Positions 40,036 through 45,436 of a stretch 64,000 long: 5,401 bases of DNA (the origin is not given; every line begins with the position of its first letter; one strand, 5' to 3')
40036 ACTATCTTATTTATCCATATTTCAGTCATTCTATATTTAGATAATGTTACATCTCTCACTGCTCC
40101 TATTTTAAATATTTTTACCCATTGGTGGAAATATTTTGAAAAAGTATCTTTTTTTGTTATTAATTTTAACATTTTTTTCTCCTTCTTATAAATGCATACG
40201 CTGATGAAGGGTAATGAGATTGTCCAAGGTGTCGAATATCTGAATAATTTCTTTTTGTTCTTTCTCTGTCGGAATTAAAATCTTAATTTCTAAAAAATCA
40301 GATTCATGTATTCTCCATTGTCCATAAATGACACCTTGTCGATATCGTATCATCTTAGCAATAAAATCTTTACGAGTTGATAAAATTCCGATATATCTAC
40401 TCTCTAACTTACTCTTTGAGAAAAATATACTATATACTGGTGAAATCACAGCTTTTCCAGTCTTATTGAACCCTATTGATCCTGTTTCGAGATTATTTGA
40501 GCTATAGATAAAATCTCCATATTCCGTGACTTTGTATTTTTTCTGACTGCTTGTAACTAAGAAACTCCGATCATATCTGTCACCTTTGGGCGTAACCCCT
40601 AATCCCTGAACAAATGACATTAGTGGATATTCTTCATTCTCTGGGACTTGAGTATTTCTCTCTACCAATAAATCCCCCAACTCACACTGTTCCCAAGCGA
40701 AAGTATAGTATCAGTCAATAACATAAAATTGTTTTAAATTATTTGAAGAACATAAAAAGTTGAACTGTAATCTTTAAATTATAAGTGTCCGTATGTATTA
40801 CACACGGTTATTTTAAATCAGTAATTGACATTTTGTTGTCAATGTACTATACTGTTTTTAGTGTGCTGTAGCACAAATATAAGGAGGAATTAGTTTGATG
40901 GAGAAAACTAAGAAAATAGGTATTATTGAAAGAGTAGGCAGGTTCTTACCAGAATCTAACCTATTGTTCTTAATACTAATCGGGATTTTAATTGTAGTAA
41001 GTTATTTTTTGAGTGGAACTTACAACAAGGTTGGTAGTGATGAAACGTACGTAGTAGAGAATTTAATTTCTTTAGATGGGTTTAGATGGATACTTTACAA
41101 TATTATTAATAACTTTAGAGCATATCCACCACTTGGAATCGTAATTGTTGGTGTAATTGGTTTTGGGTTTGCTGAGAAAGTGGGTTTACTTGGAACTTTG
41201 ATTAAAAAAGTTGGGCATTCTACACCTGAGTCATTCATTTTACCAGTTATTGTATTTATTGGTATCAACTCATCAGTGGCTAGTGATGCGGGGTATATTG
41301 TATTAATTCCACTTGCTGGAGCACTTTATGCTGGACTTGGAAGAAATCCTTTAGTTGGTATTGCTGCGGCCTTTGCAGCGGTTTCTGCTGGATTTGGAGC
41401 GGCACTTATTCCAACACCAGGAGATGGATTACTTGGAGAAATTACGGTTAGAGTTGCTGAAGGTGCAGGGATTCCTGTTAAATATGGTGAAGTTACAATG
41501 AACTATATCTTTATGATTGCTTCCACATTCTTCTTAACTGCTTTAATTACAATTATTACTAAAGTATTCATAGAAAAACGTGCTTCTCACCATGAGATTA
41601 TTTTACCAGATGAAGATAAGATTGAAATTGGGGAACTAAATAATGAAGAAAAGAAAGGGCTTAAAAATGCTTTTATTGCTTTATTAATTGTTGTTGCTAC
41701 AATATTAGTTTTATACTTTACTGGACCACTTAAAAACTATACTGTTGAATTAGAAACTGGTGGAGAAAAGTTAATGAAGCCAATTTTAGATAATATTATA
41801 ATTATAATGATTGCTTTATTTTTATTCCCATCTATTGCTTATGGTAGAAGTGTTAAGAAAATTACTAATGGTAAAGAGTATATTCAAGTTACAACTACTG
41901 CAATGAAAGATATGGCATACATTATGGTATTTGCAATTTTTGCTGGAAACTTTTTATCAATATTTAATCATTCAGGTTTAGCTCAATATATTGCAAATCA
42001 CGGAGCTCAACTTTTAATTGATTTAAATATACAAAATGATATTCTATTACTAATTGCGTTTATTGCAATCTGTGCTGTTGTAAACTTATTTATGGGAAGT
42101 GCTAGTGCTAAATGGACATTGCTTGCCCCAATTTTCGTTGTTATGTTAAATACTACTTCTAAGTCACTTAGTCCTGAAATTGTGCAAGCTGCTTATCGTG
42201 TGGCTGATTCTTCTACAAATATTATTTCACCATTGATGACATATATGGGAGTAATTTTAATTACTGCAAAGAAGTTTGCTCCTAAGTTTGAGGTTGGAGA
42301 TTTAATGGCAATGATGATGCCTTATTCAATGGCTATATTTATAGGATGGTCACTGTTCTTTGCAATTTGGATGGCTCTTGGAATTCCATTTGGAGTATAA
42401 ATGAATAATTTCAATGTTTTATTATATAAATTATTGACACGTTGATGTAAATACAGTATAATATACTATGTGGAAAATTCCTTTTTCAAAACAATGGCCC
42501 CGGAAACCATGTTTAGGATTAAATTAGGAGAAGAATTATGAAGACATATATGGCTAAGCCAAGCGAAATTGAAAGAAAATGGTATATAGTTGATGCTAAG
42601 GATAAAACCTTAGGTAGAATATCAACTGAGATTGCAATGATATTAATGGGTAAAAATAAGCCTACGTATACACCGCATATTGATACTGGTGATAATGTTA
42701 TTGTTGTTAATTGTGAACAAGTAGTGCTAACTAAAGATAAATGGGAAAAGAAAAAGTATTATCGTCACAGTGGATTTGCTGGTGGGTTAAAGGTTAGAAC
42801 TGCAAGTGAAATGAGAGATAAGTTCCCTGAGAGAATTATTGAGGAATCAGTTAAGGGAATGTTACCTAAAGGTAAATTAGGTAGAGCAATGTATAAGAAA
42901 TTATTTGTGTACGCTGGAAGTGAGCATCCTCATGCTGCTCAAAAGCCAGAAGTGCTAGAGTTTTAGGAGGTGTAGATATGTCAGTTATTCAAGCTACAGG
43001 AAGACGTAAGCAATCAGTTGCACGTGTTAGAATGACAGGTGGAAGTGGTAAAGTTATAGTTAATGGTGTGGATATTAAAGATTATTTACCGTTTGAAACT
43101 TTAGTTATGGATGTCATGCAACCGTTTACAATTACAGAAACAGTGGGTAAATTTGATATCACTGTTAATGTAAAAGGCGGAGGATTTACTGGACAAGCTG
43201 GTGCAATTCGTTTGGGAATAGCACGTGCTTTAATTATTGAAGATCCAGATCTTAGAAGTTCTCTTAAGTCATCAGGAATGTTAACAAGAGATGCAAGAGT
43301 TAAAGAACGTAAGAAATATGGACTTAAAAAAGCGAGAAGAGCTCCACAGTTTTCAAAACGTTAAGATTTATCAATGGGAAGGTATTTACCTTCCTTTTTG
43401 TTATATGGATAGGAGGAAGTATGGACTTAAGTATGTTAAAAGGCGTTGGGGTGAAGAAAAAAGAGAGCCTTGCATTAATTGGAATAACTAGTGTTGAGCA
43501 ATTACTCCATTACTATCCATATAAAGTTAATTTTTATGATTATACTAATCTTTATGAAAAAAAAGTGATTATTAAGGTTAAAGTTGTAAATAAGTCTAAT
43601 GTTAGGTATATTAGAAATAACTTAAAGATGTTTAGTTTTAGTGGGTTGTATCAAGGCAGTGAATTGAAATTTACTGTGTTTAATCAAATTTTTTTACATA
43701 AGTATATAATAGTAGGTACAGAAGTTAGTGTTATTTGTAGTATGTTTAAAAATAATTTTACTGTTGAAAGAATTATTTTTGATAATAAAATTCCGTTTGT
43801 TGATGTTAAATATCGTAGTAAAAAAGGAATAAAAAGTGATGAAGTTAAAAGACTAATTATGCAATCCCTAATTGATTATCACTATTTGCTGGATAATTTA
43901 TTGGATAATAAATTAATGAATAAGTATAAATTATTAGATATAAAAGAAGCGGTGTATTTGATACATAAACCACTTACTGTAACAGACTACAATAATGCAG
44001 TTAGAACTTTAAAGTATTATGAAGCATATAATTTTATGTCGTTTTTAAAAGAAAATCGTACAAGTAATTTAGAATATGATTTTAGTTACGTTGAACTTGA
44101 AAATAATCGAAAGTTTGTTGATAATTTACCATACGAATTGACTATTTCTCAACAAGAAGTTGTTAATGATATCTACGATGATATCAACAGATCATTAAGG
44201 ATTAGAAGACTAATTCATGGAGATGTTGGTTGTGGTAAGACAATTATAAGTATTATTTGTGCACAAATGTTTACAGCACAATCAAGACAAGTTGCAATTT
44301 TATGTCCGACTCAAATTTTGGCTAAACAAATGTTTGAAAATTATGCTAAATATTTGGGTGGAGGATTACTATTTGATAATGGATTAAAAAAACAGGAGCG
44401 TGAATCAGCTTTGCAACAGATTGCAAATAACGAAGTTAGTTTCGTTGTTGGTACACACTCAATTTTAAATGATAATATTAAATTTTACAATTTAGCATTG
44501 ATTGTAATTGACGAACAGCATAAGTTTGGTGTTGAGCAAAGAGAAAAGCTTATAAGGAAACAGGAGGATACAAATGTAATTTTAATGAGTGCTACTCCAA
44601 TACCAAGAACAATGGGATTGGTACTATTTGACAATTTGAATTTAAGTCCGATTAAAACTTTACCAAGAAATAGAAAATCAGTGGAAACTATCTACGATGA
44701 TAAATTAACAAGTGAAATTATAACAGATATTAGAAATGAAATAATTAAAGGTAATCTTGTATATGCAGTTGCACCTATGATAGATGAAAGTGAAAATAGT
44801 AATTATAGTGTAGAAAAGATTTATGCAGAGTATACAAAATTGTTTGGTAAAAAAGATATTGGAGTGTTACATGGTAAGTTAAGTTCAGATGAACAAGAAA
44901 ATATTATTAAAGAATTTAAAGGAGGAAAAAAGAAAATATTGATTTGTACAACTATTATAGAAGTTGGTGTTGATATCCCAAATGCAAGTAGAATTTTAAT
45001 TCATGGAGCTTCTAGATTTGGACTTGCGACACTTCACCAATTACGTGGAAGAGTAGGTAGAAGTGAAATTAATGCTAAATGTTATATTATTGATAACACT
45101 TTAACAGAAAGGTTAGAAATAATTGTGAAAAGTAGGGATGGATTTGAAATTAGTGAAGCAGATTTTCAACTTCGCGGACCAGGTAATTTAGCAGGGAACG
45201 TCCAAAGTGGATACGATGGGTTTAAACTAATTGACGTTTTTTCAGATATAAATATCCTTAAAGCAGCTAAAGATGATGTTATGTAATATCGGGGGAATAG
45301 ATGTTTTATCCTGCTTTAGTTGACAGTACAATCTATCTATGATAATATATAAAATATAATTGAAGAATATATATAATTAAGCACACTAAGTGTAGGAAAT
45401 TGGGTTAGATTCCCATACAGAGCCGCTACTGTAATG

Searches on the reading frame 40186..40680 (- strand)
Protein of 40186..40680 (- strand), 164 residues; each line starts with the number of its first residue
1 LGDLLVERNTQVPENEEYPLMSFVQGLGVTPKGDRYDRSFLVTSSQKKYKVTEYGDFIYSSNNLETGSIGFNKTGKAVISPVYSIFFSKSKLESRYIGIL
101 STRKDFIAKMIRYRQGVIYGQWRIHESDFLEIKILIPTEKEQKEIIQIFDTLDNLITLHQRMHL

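Call 68: search_protein_families(library=pfam, proteins=[window:40186-40680:-], max_evalue=0.0001)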
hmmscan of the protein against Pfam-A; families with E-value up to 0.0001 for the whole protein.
window:40186-40680:- (164 aa): 1 family
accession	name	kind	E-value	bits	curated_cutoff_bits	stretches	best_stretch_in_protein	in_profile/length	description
PF01420.25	Methylase_S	-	1e-08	36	22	1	45-160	51-160/168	Type I restriction modification DNA specificity domain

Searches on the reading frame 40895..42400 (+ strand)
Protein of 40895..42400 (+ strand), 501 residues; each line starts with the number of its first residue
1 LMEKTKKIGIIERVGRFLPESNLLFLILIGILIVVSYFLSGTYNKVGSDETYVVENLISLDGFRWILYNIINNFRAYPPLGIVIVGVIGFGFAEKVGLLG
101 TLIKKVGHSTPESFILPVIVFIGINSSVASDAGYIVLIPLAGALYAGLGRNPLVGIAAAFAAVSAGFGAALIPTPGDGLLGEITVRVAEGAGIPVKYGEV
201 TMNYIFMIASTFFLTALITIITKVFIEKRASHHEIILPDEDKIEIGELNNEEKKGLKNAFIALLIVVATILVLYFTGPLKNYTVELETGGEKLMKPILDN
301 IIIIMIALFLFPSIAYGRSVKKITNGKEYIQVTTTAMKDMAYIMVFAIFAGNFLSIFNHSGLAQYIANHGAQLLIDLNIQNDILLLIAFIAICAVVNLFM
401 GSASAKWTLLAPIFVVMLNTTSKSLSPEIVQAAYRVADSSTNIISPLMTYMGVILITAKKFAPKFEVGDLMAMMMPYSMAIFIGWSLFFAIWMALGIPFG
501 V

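Call 68: search_protein_families(library=pfam, proteins=[window:40895-42400:+], max_evalue=0.0001)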
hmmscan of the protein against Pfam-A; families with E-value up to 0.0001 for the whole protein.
window:40895-42400:+ (501 aa): 1 family
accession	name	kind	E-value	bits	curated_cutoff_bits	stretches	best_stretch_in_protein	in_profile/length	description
PF03806.19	ABG_transport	-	1.3e-127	426.6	27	1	8-500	3-495/502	AbgT putative transporter family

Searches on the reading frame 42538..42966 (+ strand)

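Call 69: search_protein_families(library=pfam, proteins=[window:42538-42966:+], max_evalue=0.0001)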
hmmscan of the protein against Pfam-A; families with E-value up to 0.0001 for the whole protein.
window:42538-42966:+ (142 aa): 1 family
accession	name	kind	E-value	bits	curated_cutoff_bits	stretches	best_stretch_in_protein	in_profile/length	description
PF00572.24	Ribosomal_L13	-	2.1e-47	160.5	23.8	1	13-131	1-119/119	Ribosomal protein L13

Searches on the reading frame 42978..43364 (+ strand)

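Call 69: search_protein_families(library=pfam, proteins=[window:42978-43364:+], max_evalue=0.0001)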
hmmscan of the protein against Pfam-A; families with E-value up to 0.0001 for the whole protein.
window:42978-43364:+ (128 aa): 1 family
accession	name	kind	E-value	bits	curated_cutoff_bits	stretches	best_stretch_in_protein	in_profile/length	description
PF00380.25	Ribosomal_S9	-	4.1e-49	166.5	22.5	1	8-128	1-121/121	Ribosomal protein S9/S16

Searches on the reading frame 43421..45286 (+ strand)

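Call 69: search_protein_families(library=pfam, proteins=[window:43421-45286:+], max_evalue=0.0001)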
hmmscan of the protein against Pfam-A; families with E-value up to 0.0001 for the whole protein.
window:43421-45286:+ (621 aa): 5 families
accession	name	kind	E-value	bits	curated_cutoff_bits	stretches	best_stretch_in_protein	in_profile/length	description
PF00271.37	Helicase_C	-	2.4e-22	79.7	23.5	1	466-548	30-109/110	Helicase conserved C-terminal domain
PF00270.35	DEAD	-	4.7e-22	78.9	26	1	244-396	4-162/167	DEAD/DEAH box helicase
PF04851.21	ResIII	-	9.3e-16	58.6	22.5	1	239-393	3-162/164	Type III restriction enzyme, res subunit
PF19833.4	RecG_dom3_C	-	1.6e-08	34.9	26.8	1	572-618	2-49/87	ATP-dependent DNA helicase RecG, domain 3, C-terminal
PF00176.29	SNF2-rel_dom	-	1.5e-05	24.7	24.9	1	266-398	23-168/290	SNF2-related domain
